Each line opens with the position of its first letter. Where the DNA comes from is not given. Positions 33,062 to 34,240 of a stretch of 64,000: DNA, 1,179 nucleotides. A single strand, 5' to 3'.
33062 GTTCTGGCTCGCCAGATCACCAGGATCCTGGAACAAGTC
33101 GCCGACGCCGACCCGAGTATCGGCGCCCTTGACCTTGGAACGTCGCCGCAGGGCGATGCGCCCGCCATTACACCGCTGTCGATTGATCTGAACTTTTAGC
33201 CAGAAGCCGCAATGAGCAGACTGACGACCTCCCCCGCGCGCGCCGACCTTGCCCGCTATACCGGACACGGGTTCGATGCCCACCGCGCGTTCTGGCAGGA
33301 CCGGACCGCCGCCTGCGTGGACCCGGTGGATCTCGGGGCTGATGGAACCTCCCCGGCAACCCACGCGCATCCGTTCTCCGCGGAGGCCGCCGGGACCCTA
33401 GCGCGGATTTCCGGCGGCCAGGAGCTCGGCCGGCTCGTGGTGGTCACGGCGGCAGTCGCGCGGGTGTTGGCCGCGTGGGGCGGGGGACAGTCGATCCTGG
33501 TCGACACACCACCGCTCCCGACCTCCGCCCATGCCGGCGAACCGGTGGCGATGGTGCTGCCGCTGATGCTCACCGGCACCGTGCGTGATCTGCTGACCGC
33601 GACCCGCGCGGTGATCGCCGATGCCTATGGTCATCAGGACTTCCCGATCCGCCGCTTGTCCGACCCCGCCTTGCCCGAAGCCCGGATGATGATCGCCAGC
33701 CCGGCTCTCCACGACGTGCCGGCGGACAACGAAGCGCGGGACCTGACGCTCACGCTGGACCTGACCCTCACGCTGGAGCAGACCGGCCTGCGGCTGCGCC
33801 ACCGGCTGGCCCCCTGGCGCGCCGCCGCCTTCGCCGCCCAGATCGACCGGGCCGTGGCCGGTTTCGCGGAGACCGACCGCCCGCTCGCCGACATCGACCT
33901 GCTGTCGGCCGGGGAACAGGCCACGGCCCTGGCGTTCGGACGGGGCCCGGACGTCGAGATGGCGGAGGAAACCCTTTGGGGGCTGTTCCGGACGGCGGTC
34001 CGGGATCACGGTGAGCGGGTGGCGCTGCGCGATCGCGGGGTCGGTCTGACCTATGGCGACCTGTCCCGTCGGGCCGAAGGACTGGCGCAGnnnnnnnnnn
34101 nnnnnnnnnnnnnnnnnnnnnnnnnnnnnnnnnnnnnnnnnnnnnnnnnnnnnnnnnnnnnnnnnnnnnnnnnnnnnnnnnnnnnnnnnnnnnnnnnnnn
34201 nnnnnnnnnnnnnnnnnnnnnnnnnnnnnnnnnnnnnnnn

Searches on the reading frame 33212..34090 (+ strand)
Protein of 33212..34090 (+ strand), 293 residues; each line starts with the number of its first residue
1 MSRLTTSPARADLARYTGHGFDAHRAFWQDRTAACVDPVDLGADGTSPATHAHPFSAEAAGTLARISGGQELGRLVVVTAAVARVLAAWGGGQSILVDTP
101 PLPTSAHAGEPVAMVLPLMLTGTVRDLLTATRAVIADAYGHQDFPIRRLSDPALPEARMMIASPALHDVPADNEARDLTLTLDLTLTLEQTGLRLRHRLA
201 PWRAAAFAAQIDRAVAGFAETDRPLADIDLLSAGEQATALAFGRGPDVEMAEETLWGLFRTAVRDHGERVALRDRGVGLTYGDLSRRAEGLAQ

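Call 68: search_protein_families(library=pfam, proteins=[window:33212-33997:+], max_evalue=0.1)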
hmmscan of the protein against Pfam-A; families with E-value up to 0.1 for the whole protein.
window:33212-33997:+ (262 aa): 0 families

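Call 69: search_solved_structures(query=window:33212-34090:+, max_evalue=1, show_alignments=1)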
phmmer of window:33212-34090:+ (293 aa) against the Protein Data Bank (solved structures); distinct sequences matched with E-value up to 1: 1.
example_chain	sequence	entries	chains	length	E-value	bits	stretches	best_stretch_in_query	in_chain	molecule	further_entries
2jgp_A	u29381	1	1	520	0.00021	24.5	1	20-181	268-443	TYROCIDINE SYNTHETASE 3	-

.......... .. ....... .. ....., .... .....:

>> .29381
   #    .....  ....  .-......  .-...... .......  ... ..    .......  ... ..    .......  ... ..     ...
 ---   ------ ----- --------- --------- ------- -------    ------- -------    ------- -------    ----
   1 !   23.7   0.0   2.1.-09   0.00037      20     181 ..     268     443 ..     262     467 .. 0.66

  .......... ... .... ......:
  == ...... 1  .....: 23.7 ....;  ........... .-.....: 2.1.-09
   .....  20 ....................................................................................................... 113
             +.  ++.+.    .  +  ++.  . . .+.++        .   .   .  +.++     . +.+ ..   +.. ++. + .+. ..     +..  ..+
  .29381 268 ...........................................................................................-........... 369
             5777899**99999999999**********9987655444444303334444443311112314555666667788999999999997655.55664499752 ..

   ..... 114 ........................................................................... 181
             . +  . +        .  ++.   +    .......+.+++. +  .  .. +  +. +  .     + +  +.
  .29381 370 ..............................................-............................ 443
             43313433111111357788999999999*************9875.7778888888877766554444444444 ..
